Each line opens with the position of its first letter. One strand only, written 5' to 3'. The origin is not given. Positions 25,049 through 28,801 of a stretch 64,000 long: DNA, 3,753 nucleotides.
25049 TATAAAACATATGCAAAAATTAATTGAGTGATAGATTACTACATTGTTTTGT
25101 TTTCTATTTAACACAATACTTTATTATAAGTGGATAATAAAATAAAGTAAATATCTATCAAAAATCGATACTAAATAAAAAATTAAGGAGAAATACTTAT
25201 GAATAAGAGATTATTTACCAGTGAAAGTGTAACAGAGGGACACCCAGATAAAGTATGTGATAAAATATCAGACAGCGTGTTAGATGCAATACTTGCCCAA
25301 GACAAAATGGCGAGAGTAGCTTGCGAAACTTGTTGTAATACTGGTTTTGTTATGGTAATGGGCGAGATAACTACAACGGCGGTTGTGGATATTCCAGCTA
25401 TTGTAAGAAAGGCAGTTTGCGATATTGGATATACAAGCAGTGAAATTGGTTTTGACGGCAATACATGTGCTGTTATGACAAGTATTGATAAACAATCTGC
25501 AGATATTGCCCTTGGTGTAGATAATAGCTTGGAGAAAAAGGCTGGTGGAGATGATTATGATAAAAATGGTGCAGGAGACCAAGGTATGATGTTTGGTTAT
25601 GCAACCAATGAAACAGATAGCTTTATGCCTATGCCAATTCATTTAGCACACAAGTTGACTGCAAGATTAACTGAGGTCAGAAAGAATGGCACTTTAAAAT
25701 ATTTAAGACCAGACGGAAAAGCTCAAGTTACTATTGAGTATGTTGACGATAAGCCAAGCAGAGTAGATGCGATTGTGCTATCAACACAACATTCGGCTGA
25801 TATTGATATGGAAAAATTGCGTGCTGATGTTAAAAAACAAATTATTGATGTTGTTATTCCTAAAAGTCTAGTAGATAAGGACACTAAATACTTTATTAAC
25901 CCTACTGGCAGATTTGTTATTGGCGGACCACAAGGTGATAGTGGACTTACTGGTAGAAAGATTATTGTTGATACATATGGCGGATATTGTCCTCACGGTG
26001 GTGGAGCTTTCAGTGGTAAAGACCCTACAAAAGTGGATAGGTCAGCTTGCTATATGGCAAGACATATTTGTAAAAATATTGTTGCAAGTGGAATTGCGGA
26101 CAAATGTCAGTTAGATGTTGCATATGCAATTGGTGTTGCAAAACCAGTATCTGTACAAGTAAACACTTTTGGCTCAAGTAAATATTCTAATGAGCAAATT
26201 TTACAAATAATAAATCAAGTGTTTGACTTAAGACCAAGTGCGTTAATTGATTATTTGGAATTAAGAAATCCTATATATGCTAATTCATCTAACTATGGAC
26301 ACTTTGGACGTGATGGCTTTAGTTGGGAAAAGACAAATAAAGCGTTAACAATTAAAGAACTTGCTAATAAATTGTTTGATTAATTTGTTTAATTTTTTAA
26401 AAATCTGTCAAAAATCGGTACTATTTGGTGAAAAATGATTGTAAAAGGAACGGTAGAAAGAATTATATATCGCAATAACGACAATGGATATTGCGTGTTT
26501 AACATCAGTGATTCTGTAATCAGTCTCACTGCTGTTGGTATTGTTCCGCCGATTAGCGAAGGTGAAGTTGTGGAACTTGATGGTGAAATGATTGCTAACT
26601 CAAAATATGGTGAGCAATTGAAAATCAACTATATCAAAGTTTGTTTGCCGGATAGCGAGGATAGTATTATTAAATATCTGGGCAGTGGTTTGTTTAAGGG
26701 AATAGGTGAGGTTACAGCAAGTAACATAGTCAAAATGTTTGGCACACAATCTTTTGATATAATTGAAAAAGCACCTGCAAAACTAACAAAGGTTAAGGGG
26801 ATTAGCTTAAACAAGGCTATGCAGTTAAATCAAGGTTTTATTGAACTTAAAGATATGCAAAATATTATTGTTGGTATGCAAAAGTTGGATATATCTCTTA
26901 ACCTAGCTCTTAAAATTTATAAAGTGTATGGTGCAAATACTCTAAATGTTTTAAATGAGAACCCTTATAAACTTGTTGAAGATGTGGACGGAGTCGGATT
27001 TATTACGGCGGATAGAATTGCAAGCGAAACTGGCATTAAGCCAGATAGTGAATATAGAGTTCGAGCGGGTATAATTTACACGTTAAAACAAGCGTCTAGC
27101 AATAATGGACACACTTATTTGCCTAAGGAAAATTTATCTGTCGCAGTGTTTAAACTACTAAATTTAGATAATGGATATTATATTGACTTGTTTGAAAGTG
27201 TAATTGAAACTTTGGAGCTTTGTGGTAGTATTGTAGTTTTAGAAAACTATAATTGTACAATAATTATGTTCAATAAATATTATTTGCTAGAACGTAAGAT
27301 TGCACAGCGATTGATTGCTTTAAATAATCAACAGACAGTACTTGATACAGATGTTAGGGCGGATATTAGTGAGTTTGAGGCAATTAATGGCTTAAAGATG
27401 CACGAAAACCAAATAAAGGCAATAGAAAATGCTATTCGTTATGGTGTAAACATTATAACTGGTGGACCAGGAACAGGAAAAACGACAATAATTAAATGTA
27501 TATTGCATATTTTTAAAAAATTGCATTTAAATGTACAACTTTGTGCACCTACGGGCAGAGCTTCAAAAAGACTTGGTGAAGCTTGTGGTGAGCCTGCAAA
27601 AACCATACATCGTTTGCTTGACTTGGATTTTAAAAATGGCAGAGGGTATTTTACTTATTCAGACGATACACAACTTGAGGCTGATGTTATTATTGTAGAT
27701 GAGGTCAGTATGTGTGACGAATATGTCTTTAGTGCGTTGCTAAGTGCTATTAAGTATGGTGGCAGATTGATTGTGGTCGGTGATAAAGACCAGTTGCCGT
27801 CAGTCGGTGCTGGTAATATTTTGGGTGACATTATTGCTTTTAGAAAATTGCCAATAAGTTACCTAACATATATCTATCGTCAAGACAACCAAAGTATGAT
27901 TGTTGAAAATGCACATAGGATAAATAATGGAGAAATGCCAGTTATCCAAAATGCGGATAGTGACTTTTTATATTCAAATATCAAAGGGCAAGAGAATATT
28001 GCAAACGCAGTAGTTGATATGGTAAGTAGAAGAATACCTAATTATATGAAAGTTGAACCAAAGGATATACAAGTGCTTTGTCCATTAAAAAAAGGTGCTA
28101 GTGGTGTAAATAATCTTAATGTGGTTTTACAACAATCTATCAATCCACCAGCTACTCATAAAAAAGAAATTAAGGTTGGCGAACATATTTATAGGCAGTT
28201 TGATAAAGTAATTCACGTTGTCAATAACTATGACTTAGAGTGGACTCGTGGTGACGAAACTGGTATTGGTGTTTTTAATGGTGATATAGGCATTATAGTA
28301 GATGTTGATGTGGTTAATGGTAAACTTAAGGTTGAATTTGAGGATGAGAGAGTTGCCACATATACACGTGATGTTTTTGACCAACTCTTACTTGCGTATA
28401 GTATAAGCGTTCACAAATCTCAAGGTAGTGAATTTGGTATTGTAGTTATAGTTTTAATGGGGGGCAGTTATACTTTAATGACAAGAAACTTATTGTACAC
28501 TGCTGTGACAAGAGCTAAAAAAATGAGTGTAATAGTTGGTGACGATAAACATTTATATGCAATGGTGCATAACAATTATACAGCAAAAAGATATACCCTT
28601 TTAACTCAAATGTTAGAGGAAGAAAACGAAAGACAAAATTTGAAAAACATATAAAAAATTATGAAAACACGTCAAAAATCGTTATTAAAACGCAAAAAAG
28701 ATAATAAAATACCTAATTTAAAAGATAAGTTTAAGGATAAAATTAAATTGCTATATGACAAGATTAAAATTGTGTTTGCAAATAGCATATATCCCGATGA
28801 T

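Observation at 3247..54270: Recurrent, strand-biased ~19-nt motif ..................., mostly just upstream of start codons but also inside two genes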

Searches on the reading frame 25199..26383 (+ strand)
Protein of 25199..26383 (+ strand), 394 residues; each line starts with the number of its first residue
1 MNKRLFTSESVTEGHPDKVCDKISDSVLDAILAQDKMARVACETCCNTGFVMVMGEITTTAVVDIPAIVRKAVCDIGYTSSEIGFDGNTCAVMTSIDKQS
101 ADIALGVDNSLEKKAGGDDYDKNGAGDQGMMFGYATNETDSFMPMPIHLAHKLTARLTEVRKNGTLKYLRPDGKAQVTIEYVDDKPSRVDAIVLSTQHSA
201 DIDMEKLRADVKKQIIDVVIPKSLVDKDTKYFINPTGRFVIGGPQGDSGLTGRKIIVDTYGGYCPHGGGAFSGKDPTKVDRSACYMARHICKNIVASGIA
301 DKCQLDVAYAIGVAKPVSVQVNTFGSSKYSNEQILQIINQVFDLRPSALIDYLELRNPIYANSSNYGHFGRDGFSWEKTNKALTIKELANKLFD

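Call 7: find_encoding_contigs(protein=window:25199-26383:+, flank=10000, max_places=6)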
Protein window:25199-26383:+ (394 aa): 21 contigs read that carry it; 6 places shown.
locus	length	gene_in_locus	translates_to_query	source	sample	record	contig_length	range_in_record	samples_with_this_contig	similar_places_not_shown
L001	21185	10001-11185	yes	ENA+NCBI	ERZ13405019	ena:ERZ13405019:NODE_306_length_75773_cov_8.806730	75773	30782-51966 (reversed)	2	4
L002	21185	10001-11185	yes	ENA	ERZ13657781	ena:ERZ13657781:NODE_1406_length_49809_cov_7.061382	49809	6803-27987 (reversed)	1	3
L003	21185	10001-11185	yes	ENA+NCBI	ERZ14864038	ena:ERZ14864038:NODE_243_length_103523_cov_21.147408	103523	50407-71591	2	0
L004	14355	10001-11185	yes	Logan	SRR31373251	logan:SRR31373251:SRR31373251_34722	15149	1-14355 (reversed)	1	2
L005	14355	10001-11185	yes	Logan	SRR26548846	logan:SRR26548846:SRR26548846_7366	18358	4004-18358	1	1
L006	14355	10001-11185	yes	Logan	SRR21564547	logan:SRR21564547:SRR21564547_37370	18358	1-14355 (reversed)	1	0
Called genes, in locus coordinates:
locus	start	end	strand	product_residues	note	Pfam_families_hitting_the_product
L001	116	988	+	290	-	PF07853:DUF1648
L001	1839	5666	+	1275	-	PF04563:RNA_pol_Rpb2_1, PF04561:RNA_pol_Rpb2_2, PF04565:RNA_pol_Rpb2_3, PF10385:RNA_pol_Rpb2_45, PF00562:RNA_pol_Rpb2_6, PF04560:RNA_pol_Rpb2_7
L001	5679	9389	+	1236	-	PF04997:RNA_pol_Rpb1_1, PF00623:RNA_pol_Rpb1_2, PF04983:RNA_pol_Rpb1_3, PF05000:RNA_pol_Rpb1_4, PF04998:RNA_pol_Rpb1_5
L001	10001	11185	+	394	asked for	PF00438:S-AdoMet_synt_N, PF02772:S-AdoMet_synt_M, PF02773:S-AdoMet_synt_C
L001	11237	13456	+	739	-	PF23139:OB_YrrC, PF14520:HHH_5 (faint), PF14490:HHH_RecD2, PF13086:AAA_11 (faint), PF13604:AAA_30, PF13245:AAA_19, PF18335:SH3_13, PF13538:UvrD_C_2, +1 more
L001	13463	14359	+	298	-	PF18912:DZR_2 (weak), PF00156:Pribosyltran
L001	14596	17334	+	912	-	PF07517:SecA_DEAD, PF00270:DEAD (weak), PF01043:SecA_PP_bind, PF21090:P-loop_SecA, PF07516:SecA_SW, PF02810:SEC-C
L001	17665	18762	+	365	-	PF03462:PCRF, PF00472:RF-1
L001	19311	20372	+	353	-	PF00814:TsaD, PF02543:Carbam_trans_N (faint), PF22521:HypF_C_2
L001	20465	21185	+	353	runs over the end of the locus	-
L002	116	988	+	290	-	PF07853:DUF1648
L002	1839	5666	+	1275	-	PF04563:RNA_pol_Rpb2_1, PF04561:RNA_pol_Rpb2_2, PF04565:RNA_pol_Rpb2_3, PF10385:RNA_pol_Rpb2_45, PF00562:RNA_pol_Rpb2_6, PF04560:RNA_pol_Rpb2_7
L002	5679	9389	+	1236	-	PF04997:RNA_pol_Rpb1_1, PF00623:RNA_pol_Rpb1_2, PF04983:RNA_pol_Rpb1_3, PF05000:RNA_pol_Rpb1_4, PF04998:RNA_pol_Rpb1_5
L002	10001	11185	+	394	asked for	PF00438:S-AdoMet_synt_N, PF02772:S-AdoMet_synt_M, PF02773:S-AdoMet_synt_C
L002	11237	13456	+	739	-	PF23139:OB_YrrC, PF14520:HHH_5 (faint), PF14490:HHH_RecD2, PF13086:AAA_11 (faint), PF13604:AAA_30, PF13245:AAA_19, PF18335:SH3_13, PF13538:UvrD_C_2, +1 more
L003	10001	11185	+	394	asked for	PF00438:S-AdoMet_synt_N, PF02772:S-AdoMet_synt_M, PF02773:S-AdoMet_synt_C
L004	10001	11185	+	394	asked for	PF00438:S-AdoMet_synt_N, PF02772:S-AdoMet_synt_M, PF02773:S-AdoMet_synt_C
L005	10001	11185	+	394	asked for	PF00438:S-AdoMet_synt_N, PF02772:S-AdoMet_synt_M, PF02773:S-AdoMet_synt_C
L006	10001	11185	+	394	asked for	PF00438:S-AdoMet_synt_N, PF02772:S-AdoMet_synt_M, PF02773:S-AdoMet_synt_C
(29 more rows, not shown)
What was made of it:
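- comFC is present in the window (call 7).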

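Call 55: list_cluster_members(proteins=[P0126, P0137, P0138, window:25199-26383:+])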
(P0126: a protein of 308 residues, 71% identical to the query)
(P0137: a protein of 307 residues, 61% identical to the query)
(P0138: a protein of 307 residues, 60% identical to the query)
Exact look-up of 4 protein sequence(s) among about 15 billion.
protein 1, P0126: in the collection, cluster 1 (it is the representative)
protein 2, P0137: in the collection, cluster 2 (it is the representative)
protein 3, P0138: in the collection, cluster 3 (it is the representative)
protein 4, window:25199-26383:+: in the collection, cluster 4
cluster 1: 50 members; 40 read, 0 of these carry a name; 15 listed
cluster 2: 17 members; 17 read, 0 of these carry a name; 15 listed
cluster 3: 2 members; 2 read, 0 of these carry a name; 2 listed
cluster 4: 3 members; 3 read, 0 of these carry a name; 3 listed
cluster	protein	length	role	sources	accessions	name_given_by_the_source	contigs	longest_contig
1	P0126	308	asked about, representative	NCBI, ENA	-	-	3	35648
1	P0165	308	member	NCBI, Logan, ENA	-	-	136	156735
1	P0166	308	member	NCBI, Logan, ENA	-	-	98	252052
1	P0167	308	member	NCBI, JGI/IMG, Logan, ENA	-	-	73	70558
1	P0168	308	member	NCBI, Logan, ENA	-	-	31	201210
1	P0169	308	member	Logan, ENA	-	-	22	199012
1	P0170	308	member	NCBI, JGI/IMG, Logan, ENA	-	-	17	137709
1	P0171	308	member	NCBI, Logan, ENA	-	-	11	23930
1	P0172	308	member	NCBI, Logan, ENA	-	-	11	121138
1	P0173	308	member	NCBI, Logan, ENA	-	-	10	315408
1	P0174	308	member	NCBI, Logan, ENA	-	-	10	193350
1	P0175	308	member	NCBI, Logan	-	-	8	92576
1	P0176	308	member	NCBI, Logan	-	-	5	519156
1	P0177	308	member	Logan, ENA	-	-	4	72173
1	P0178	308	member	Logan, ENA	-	-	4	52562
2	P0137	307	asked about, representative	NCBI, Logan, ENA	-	-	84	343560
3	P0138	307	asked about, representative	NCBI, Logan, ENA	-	-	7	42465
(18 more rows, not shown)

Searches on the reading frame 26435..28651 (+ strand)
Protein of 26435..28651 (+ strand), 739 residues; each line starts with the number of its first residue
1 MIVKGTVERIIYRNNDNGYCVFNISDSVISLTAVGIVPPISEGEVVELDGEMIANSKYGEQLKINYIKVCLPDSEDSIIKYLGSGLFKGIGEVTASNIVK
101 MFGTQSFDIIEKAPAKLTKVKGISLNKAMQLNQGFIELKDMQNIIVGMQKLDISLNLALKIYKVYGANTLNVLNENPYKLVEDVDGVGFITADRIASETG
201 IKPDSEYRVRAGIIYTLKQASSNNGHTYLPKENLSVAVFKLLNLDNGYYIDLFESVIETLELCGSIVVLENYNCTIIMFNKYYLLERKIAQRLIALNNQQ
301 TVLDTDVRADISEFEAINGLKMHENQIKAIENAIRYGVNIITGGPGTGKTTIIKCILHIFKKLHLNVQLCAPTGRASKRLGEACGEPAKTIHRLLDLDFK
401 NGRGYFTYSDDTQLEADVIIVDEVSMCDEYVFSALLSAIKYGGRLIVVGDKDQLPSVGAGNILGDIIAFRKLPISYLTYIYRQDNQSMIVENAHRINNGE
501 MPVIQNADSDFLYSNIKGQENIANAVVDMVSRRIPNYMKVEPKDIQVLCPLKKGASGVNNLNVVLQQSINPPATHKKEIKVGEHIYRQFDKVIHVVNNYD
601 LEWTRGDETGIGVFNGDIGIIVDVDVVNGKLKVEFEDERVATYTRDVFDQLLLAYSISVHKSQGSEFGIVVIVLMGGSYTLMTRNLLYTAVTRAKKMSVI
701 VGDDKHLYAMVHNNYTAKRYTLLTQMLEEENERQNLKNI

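Call 18: find_related_loci(query=window:26435-28651:+, collection=metagenome_contigs, flank=10000)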
Query window:26435-28651:+ (739 aa) in metagenome_contigs; peptide patterns used: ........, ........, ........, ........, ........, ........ (x = any residue, [..] = any of these).
44 stretches matched a pattern; 14 encode a relative of the query (tblastn E <= 1e-3); 14 distinct loci.
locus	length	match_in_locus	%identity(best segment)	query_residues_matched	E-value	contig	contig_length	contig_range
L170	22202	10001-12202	79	1-734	0e+0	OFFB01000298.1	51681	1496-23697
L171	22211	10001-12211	79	1-737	0e+0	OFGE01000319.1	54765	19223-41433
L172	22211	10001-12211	79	1-737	0e+0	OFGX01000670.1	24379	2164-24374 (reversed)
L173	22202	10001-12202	79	1-734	0e+0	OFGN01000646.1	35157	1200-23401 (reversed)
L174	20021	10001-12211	78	1-737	0e+0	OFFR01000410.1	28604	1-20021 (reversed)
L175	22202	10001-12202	52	1-734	0e+0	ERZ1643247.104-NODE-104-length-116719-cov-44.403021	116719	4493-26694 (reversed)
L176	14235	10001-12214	51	1-739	0e+0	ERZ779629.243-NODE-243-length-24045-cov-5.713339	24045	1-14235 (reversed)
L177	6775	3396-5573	51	1-727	0e+0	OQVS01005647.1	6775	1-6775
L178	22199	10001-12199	51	2-733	0e+0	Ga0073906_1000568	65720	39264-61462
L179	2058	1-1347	52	286-735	7e-155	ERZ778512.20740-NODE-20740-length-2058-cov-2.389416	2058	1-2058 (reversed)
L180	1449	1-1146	57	355-735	2e-151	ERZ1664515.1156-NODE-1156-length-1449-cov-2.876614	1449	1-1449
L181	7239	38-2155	38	3-728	5e-138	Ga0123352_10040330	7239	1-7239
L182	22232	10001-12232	52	1-734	0e+0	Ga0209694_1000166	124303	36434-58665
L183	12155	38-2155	38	3-728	7e-138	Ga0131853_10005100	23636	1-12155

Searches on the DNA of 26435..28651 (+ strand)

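Call 31: search_rna_families(sources=[L170, L171, L172, L173], threshold=gathering)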
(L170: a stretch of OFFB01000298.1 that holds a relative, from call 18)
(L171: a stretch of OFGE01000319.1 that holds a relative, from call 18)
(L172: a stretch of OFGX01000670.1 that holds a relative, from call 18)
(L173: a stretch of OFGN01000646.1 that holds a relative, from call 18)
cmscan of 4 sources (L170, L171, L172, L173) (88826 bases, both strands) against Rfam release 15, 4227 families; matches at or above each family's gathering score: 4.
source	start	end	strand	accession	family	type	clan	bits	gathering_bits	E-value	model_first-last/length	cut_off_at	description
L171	8365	8468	+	RF00162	SAM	Cis-reg; riboswitch;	CL00012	71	44.4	1.8e-14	1-108/108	no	SAM riboswitch aptamer (S box leader)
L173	8432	8531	+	RF00162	SAM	Cis-reg; riboswitch;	CL00012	66.9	44.4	2.8e-13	1-108/108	no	SAM riboswitch aptamer (S box leader)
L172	8526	8625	+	RF00162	SAM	Cis-reg; riboswitch;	CL00012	63.5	44.4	2.7e-12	1-108/108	no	SAM riboswitch aptamer (S box leader)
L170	8501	8600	+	RF00162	SAM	Cis-reg; riboswitch;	CL00012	63.4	44.4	3e-12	1-108/108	no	SAM riboswitch aptamer (S box leader)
